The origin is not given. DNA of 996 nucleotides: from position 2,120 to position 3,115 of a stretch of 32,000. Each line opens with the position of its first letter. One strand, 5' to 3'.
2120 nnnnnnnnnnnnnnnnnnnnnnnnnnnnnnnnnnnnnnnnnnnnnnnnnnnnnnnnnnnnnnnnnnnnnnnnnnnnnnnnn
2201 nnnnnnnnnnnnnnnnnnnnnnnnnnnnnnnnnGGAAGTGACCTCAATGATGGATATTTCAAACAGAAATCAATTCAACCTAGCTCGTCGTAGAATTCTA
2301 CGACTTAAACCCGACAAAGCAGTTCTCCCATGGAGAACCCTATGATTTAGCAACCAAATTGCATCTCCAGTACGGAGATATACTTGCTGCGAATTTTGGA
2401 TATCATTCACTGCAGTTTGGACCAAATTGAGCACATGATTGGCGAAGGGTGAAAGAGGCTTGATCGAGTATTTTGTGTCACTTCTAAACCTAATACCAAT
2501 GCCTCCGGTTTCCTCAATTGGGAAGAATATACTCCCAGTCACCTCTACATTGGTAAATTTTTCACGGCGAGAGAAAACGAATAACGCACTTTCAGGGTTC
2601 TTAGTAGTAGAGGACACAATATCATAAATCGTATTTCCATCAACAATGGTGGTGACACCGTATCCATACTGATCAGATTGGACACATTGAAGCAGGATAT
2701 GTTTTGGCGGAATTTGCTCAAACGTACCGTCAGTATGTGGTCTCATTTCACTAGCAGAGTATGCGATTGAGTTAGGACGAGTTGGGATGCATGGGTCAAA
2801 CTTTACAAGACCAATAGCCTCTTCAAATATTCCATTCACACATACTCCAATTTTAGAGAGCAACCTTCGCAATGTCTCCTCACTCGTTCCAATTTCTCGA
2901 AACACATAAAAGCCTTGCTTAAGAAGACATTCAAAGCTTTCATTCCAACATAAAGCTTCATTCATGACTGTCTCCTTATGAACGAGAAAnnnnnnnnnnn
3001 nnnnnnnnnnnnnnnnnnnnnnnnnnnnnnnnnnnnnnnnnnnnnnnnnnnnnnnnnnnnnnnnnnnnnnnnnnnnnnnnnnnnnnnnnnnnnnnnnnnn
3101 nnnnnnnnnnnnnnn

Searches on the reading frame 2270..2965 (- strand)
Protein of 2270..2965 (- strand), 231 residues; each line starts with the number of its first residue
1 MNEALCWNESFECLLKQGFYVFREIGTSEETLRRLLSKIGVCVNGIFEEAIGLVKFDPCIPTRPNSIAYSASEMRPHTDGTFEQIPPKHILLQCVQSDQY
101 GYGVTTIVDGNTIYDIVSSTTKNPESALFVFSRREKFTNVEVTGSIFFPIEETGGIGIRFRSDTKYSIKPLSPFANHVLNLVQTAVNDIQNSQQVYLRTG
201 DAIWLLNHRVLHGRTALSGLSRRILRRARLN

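Call 5: search_protein_families(library=pfam, proteins=[window:2270-2965:-])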
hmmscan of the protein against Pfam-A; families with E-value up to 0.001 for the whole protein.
window:2270-2965:- (231 aa): 1 family
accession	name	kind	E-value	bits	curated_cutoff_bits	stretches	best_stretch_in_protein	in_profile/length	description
PF02668.22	TauD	-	7.3e-20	72.4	27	1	9-228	29-266/267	Taurine catabolism dioxygenase TauD, TfdA family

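Call 6: search_protein_families(library=ncbifam, proteins=[window:2270-2965:-])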
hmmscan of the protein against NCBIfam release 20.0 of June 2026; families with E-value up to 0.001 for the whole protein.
window:2270-2965:- (231 aa): 4 families
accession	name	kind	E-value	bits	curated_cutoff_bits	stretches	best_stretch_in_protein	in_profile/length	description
NF049936.1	TriMthamethphnDioxTmpA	equivalog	1.2e-11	44.1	400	1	12-117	128-227/366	2-trimethylaminoethylphosphonate dioxygenase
TIGR02410.1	carnitine_TMLD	equivalog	1.8e-11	44.2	268.3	1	11-221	121-341/362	trimethyllysine dioxygenase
TIGR02409.1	carnitine_bodg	equivalog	2.2e-10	40.1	414.75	1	11-116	129-228/366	gamma-butyrobetaine dioxygenase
NF043003.1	ClavSyn_CS1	equivalog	0.00019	21.1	450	0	169-218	226-273/312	clavaminate synthase Cs1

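Call 13: list_cluster_members(proteins=[P0001, window:2270-2965:-, window:2990-3835:-, window:5150-5971:-, window:1132-1938:-, window:1925-2233:-, window:5998-6855:-])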
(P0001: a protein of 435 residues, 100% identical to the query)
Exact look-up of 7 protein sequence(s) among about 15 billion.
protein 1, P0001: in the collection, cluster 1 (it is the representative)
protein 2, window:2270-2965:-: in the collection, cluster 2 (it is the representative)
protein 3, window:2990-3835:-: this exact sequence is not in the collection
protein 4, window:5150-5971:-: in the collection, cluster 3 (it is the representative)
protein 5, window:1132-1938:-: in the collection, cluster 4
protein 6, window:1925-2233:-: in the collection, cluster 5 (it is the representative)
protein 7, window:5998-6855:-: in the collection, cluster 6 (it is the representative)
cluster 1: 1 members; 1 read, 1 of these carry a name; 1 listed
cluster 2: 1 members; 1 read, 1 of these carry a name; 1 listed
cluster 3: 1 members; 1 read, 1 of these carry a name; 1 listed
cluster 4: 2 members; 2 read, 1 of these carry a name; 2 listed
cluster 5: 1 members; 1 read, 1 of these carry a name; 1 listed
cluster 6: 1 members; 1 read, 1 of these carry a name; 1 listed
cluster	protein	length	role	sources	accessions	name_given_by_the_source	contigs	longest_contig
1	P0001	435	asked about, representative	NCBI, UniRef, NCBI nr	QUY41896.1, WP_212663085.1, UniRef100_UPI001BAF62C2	3-phosphoshikimate 1-carboxyvinyltransferase [Acaryochloris marina] | 3-phosphoshikimate 1-carboxyvinyltransferase n=1 Tax=Acaryochloris marina TaxID=155978 ...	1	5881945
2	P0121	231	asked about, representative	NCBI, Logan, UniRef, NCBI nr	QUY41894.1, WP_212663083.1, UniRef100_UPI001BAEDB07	TauD/TfdA family dioxygenase [Acaryochloris marina] | TauD/TfdA family dioxygenase n=1 Tax=Acaryochloris marina TaxID=155978 RepID=UPI001BAEDB07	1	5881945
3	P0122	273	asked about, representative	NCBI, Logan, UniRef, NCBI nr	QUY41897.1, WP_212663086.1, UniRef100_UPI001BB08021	formylglycine-generating enzyme family protein [Acaryochloris marina] | formylglycine-generating enzyme family protein n=1 Tax=Acaryochloris marina TaxID=155978 ...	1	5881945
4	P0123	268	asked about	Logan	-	-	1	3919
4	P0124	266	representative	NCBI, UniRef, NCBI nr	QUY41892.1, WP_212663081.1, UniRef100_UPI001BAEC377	SDR family NAD(P)-dependent oxidoreductase [Acaryochloris marina] | SDR family NAD(P)-dependent oxidoreductase n=1 Tax=Acaryochloris marina TaxID=155978 ...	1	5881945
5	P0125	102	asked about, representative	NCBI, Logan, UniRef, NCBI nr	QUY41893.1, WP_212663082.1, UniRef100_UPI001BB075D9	YciI family protein [Acaryochloris marina] | YciI family protein n=1 Tax=Acaryochloris marina TaxID=155978 RepID=UPI001BB075D9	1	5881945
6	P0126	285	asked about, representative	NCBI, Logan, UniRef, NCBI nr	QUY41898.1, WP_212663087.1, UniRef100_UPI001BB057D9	triacylglycerol lipase [Acaryochloris marina] | esterase/lipase family protein n=1 Tax=Acaryochloris marina TaxID=155978 ... | alpha/beta fold hydrolase [Acaryochloris marina]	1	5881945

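Call 23: find_related_loci(query=A1, collection=genome_contigs, flank=10000)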
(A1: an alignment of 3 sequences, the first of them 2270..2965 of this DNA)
Query A1 (231 aa) in genome_contigs; peptide patterns used: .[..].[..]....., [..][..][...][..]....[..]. (x = any residue, [..] = any of these).
600 stretches matched a pattern (row limit reached: there are more); 441 encode a relative of the query (tblastn E <= 1e-3); the best 80 are kept; 80 distinct loci.
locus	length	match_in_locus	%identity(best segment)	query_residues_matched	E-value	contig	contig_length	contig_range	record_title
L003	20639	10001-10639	32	14-228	9e-18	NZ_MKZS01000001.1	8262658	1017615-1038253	Moorena bouillonii PNG strain PNG5-198 Ga0081470_101, whole genome shotgun sequence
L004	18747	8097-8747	30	8-227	2e-16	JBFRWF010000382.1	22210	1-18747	MAG: Xenococcaceae cyanobacterium isolate 08_in_wi_poop_bin.1 08InWiPooB1_c_000002513248, whole genome shotgun sequence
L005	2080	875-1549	26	9-230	4e-14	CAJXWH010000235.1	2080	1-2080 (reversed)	MAG TPA_asm: uncultured Acidiferrobacteraceae bacterium isolate SRR5494786_bin.6_MetaBAT_v2.12.1_MAG genome assembly, co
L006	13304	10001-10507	30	66-226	8e-14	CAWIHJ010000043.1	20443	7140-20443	MAG: uncultured Gammaproteobacteria bacterium isolate MFD03551.bin.2.9 genome assembly, contig: contig_44723, whole geno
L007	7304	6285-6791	31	66-226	8e-14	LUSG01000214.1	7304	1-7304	MAG: Gammaproteobacteria bacterium REDSEA-S15_B12 scaffold214, whole genome shotgun sequence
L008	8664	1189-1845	29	11-226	1e-13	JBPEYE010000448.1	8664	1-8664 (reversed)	MAG: Gammaproteobacteria bacterium isolate MAG42 MAG42_MAG42_448, whole genome shotgun sequence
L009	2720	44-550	29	66-226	2e-13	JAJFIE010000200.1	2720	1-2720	MAG: Rhodospirillales bacterium isolate OFTM192 OFTM192_199, whole genome shotgun sequence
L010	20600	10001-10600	26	18-216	1e-12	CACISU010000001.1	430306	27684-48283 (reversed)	uncultured Pelagibacteraceae bacterium isolate AG-439-G19 genome assembly, contig: AG-439-G19_NODE_1, whole genome shotg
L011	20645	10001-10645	27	9-221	1e-12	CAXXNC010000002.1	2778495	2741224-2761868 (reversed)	MAG: uncultured Amphritea sp. isolate 063fc7eb-c1de-474d-99d4-55a27a7ad417 genome assembly, contig: contig_2, whole geno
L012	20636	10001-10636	25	11-221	2e-12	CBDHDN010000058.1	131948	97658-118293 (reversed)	MAG: Alphaproteobacteria bacterium isolate db8b3522-1e14-40fc-9e30-f82ebbdce12e genome assembly, contig: contig_58, whol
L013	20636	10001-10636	26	9-218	2e-12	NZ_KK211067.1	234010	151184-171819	Marinobacterium jannaschii DSM 6295 Q354DRAFT_scaffold00010.10, whole genome shotgun sequence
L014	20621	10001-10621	25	13-218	3e-12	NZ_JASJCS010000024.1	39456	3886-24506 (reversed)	MAG: Ilumatobacter sp. isolate MO_167.B34 MO_167.c_613, whole genome shotgun sequence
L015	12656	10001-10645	27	9-221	3e-12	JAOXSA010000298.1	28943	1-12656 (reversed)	MAG: Amphritea sp. isolate R2S4C1D_S41.017 k141_460099, whole genome shotgun sequence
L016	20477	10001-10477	29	65-219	3e-12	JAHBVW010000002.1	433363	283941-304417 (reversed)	MAG: Deltaproteobacteria bacterium isolate ACE_MYX2 MYX2_2, whole genome shotgun sequence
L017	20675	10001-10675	26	9-226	5e-12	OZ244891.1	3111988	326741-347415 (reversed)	MAG: Alphaproteobacteria bacterium isolate e7b8784a-d0b7-4d7c-aae0-ac4051ab9044 genome assembly, chromosome: 1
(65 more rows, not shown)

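Call 29: search_solved_structures(query=A1, max_evalue=0.01)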
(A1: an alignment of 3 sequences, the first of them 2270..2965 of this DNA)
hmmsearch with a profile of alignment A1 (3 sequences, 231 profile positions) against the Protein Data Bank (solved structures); distinct sequences matched with E-value up to 0.01: 28.
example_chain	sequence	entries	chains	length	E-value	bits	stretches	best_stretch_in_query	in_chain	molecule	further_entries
4bg1_A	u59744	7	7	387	1.9e-13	53.9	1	63-215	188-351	GAMMA-BUTYROBETAINE DIOXYGENASE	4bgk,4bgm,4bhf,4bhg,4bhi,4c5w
3ms5_A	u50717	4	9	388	1.9e-13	53.9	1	63-215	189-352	Gamma-butyrobetaine dioxygenase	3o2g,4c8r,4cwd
3n6w_A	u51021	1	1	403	2e-13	53.8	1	63-215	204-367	Gamma-butyrobetaine dioxygenase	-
6npb_A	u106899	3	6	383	9.5e-13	51.6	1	50-224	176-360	TmpA, 2-trimethylaminoethylphosphonate hydroxylase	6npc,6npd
9j0j_A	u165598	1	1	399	4.9e-11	46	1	6-223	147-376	Fe/2OG-dependent oxygenase DfmD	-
7tcl_X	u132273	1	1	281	7.7e-08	35.5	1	70-228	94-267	TauD/TfdA family dioxygenase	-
1drt_A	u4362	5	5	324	2.1e-07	34.1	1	66-219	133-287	CLAVAMINATE SYNTHASE 1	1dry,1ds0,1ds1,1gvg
6f2a_A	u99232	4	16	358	3.9e-07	33.2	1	64-217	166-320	L-lysine 3-hydroxylase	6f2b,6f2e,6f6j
9yut_A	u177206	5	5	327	5.5e-07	32.7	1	181-225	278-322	TauD/TfdA-like domain-containing protein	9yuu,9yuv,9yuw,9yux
6mp9_A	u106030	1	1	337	4.6e-05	26.4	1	146-217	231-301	Alpha-ketoglutarate-dependent L-arginine hydroxylase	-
6dax_A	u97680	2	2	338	4.6e-05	26.4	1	146-217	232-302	Alpha-ketoglutarate-dependent L-arginine hydroxylase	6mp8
6daz_A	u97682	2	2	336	4.7e-05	26.4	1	146-217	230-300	Alpha-ketoglutarate-dependent L-arginine hydroxylase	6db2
2wbq_A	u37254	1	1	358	5.1e-05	26.3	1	146-217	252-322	L-ARGININE BETA-HYDROXYLASE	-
2wbo_A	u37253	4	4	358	5.3e-05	26.2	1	146-217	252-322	L-ARGININE BETA-HYDROXYLASE | Alpha-ketoglutarate-dependent L-arginine hydroxylase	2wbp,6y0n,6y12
6daw_A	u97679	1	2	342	5.8e-05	26.1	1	166-218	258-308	Non-heme iron hydroxylase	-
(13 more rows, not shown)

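Call 37: find_related_loci(query=A1, collection=metagenome_contigs, flank=10000)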
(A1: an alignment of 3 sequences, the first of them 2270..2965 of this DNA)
Query A1 (231 aa) in metagenome_contigs; peptide patterns used: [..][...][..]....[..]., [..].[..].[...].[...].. (x = any residue, [..] = any of these).
111 stretches matched a pattern; 13 encode a relative of the query (tblastn E <= 1e-3); 13 distinct loci.
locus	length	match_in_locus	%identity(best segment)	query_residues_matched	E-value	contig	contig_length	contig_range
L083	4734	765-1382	35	20-227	2e-30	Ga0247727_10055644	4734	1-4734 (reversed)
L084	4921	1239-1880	32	14-228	2e-25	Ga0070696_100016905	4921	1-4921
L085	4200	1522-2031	37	60-227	1e-20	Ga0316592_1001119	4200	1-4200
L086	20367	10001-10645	30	9-225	6e-16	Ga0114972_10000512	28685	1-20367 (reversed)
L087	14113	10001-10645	30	9-225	1e-15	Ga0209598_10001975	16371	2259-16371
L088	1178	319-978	28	10-227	9e-16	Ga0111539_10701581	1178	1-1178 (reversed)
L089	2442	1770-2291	32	54-228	2e-13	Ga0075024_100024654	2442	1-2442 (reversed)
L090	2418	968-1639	27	37-228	3e-13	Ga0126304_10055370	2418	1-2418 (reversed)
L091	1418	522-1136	26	23-228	9e-13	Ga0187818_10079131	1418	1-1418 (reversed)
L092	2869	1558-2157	29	27-226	2e-12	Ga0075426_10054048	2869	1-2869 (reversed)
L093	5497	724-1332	28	24-226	4e-11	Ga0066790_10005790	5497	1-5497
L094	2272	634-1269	25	8-219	6e-9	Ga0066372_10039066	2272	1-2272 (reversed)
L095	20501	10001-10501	28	68-231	2e-9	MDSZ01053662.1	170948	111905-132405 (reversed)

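Call 44: find_homologous_proteins(query=A4, max_evalue=1e-10)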
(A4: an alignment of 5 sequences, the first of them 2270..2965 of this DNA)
Query A4 (5 sequences) (231 aa, profile of the alignment): 168 proteins with E <= 1e-10 among 8000 candidates; the best 120 are listed.
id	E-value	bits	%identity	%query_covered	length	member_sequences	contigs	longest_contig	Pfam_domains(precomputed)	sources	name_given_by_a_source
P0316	3.8e-104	365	35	90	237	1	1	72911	PF02668.23,PF08943.17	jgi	jgi:gamma-butyrobetaine dioxygenase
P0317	3.7e-97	342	35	90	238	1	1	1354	PF02668.23,PF08943.17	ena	-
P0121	2.4e-92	327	100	100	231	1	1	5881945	PF02668.23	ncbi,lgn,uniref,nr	ncbi:TauD/TfdA family dioxygenase [Acaryochloris marina]|uniref:TauD/TfdA family dioxygenase n=1 Tax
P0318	2.5e-88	314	32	93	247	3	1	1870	PF02668.23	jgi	-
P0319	2.9e-88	313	32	70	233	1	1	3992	PF02668.23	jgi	jgi:alpha-ketoglutarate-dependent taurine dioxygenase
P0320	8.6e-77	276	36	95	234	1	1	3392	PF02668.23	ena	-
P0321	1.6e-76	275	34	95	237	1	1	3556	PF02668.23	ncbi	-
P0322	3.3e-70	254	34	92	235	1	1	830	PF02668.23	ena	-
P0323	1.4e-68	249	32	91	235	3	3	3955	PF02668.23,PF08943.17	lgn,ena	-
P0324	1.6e-67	245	33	97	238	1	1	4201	PF02668.23,PF08943.17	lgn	-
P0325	2.6e-65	238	36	96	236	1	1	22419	PF02668.23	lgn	-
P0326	6.6e-64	234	32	95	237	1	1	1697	PF02668.23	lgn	-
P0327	1.6e-63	232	35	96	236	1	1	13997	PF02668.23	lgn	-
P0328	2.8e-61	225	36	95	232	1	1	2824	PF02668.23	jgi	jgi:alpha-ketoglutarate-dependent taurine dioxygenase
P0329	4.0e-58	215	35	93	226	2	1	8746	PF02668.23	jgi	jgi:alpha-ketoglutarate-dependent taurine dioxygenase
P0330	1.5e-56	210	38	97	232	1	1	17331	PF02668.23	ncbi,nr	ncbi:MAG: TauD/TfdA family dioxygenase [Bryobacterales bacterium]|nr:TauD/TfdA family dioxygenase [B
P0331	4.4e-48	182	33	70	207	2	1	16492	PF02668.23,PF08943.17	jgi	jgi:trimethyllysine dioxygenase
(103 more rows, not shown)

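Call 45: find_encoding_contigs(protein=P0325, flank=10000, max_places=2)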
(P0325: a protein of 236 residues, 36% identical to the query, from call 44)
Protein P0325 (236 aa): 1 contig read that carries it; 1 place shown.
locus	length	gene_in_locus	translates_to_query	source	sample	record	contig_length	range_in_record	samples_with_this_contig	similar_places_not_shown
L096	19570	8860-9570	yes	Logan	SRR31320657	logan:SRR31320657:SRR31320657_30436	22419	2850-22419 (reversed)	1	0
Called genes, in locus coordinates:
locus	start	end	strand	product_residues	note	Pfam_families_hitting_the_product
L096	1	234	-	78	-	?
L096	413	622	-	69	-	-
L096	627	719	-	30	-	-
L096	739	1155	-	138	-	-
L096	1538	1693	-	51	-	-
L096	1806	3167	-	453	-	-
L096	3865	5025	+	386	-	PF14907:NTP_transf_5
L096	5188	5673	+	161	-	PF01613:Flavin_Reduct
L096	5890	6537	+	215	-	-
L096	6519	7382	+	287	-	PF00334:NDK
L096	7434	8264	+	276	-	PF05175:MTS, PF06325:PrmA, PF03602:Cons_hypoth95 (weak), PF02475:TRM5-TYW2_MTfase (weak), PF13649:Methyltransf_25, PF08241:Methyltransf_11 (weak)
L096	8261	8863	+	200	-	PF01202:SKI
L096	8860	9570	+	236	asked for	PF02668:TauD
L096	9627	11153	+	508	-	PF00890:FAD_binding_2 (weak), PF01266:DAO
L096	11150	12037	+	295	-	PF01636:APH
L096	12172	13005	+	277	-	PF00480:ROK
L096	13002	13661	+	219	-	PF00702:Hydrolase, PF12710:HAD (weak), PF13419:HAD_2, PF13242:Hydrolase_like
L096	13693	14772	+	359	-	PF01408:GFO_IDH_MocA, PF03447:NAD_binding_3 (faint), PF22725:GFO_IDH_MocA_C3 (weak)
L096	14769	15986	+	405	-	PF00155:Aminotran_1_2 (weak), PF01041:DegT_DnrJ_EryC1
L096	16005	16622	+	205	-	PF02223:Thymidylate_kin (weak)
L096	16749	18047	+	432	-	PF00275:EPSP_synthase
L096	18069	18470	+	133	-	-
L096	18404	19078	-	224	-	PF20042:DUF6444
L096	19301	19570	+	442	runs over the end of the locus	PF00668:Condensation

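Call 46: find_encoding_contigs(protein=P0330, flank=10000, max_places=2)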
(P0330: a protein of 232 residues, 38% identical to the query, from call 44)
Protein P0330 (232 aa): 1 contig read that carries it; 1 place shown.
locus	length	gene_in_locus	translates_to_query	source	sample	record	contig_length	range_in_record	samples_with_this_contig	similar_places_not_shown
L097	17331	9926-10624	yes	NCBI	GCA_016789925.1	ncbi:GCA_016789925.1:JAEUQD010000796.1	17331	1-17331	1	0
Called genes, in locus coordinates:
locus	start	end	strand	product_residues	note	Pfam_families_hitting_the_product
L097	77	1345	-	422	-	PF00465:Fe-ADH, PF13685:Fe-ADH_2, PF25137:ADH_Fe_C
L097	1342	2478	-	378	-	PF13281:MAP3K_TRAF_bd, PF20308:TPR-S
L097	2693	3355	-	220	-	PF02810:SEC-C (weak)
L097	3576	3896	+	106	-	PF01909:NTP_transf_2, PF18765:Polbeta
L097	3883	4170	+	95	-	PF05168:HEPN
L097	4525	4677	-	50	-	-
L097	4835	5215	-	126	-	PF01850:PIN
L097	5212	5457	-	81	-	PF02604:PhdYeFM_antitox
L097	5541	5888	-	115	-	PF02452:PemK_toxin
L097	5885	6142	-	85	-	-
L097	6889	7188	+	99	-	PF01850:PIN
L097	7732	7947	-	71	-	-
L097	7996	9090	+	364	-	PF01381:HTH_3, PF12844:HTH_19 (weak), PF13560:HTH_31, PF03781:FGE-sulfatase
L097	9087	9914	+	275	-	PF00702:Hydrolase (faint), PF08282:Hydrolase_3, PF05116:S6PP (weak)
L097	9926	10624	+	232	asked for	PF02668:TauD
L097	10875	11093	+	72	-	-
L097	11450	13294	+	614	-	PF01558:POR, PF01855:POR_N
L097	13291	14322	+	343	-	PF02775:TPP_enzyme_C, PF12367:PFO_beta_C (weak)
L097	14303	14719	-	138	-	PF01590:GAF, PF13185:GAF_2, PF13492:GAF_3 (weak)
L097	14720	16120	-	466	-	PF07394:DUF1501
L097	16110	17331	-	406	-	PF07587:PSD1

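Call 47: find_encoding_contigs(protein=P0331, flank=10000, max_places=2)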
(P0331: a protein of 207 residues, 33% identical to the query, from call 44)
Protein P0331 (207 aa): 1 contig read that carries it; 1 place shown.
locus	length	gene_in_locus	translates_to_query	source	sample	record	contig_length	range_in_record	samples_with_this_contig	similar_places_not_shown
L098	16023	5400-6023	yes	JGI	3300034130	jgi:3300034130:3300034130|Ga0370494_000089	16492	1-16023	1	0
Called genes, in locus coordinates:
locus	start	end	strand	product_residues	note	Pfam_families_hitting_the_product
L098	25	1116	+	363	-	PF22548:AEP-TOTE, PF04851:ResIII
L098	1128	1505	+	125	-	PF13408:Zn_ribbon_recom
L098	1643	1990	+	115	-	-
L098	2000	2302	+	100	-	PF01909:NTP_transf_2, PF18765:Polbeta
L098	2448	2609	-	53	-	-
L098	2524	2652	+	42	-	-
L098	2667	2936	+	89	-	-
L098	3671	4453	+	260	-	PF00275:EPSP_synthase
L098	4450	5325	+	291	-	PF00702:Hydrolase (faint), PF08282:Hydrolase_3, PF05116:S6PP (weak)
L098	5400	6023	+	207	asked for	PF02668:TauD, PF08943:CsiD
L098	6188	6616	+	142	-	PF01610:DDE_Tnp_ISL3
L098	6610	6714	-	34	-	-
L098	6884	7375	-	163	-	PF01202:SKI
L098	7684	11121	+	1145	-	PF25174:Beta-prop_THOC3, PF23381:Beta-prop_IFT122_1st, PF24807:WD40_CDC20-Fz, PF24814:WD40_Prp19, PF23409:Beta-prop_EML, PF25174:Beta-prop_THOC3, PF25171:Beta-prop_WDR36-Utp21_1st, PF25173:Beta-prop_WDR3_1st, +59 more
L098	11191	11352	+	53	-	-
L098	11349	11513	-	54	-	-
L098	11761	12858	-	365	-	PF13565:HTH_32, PF13683:rve_3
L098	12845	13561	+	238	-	-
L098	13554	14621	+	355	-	PF00589:Phage_integrase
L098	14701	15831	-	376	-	PF00589:Phage_integrase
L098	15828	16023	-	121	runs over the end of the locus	-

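Call 50: find_encoding_contigs(protein=P0327, flank=10000, max_places=2)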
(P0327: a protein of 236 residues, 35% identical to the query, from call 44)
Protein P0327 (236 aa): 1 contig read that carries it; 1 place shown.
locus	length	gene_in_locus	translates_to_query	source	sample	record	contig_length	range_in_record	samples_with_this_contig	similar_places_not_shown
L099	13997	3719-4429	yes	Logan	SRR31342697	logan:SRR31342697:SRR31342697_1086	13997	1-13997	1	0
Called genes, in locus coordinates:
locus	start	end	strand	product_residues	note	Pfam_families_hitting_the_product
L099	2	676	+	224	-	?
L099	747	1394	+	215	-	-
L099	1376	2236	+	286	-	PF00334:NDK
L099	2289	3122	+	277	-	PF05175:MTS, PF02475:TRM5-TYW2_MTfase, PF03602:Cons_hypoth95 (weak), PF06325:PrmA, PF08241:Methyltransf_11 (weak), PF13649:Methyltransf_25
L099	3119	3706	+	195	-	PF01202:SKI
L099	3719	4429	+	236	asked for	PF02668:TauD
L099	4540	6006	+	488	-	PF00890:FAD_binding_2, PF01266:DAO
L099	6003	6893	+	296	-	PF01636:APH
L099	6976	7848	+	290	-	PF00480:ROK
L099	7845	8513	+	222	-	PF00702:Hydrolase, PF12710:HAD, PF13419:HAD_2, PF13242:Hydrolase_like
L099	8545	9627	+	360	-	PF01408:GFO_IDH_MocA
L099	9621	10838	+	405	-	PF00155:Aminotran_1_2, PF01041:DegT_DnrJ_EryC1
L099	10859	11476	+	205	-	PF02223:Thymidylate_kin (weak)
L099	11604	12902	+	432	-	PF00275:EPSP_synthase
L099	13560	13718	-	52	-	-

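Call 51: find_encoding_contigs(protein=P0329, flank=10000, max_places=2)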
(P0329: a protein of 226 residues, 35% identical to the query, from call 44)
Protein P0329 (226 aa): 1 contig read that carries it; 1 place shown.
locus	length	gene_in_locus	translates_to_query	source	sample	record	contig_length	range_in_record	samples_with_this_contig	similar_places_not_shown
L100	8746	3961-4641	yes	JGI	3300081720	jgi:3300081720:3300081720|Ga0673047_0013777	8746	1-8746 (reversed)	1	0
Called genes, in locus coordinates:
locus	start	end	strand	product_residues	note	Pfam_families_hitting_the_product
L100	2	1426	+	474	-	?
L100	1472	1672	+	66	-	-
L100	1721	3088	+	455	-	PF03781:FGE-sulfatase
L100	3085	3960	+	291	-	PF05116:S6PP (faint), PF08282:Hydrolase_3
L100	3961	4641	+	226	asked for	PF02668:TauD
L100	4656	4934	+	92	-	PF03795:YCII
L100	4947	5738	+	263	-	PF00106:adh_short, PF08659:KR, PF13561:adh_short_C2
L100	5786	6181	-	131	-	PF00152:tRNA-synt_2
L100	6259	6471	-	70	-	-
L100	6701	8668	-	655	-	PF16995:tRNA-synt_2_TM, PF09924:LPG_synthase_C, PF01336:tRNA_anti-codon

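Call 53: find_encoding_contigs(protein=P0324, flank=10000, max_places=2)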
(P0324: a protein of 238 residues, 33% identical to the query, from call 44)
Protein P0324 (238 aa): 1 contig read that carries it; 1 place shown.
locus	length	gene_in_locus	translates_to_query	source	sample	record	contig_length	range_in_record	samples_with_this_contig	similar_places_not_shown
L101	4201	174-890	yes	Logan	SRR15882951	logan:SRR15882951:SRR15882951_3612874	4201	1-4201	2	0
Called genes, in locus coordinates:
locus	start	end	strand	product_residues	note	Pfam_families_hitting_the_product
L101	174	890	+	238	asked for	PF02668:TauD, PF08943:CsiD (weak)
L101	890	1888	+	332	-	PF22700:MVD-like_N, PF00288:GHMP_kinases_N, PF18376:MDD_C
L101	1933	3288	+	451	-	-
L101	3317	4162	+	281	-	-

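Call 54: find_encoding_contigs(protein=P0323, flank=10000, max_places=3)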
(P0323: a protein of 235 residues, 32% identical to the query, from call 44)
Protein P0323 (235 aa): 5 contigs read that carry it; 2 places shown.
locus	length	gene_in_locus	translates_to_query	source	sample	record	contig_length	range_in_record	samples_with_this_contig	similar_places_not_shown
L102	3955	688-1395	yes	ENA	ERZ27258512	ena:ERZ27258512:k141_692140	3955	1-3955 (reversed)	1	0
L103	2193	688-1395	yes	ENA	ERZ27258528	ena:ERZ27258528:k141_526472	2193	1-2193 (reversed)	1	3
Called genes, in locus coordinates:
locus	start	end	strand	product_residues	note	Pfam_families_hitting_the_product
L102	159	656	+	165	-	PF00293:NUDIX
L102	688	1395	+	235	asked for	PF02668:TauD, PF08943:CsiD (weak)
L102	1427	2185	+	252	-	-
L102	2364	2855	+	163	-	-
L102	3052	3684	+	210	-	-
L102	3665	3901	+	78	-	-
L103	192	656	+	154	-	PF00293:NUDIX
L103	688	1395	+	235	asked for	PF02668:TauD, PF08943:CsiD (weak)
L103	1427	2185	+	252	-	-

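Call 55: find_encoding_contigs(protein=P0321, flank=10000, max_places=2)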
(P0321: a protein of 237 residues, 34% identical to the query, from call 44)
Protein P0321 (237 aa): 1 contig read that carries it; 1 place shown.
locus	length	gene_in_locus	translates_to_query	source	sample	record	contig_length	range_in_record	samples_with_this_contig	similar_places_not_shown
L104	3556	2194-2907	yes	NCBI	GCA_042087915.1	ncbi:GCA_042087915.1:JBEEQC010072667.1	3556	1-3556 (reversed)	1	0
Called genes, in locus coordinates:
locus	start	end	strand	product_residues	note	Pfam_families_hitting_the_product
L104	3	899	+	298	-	?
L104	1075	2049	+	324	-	PF22700:MVD-like_N, PF00288:GHMP_kinases_N (weak), PF18376:MDD_C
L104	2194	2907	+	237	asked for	PF02668:TauD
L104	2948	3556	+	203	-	?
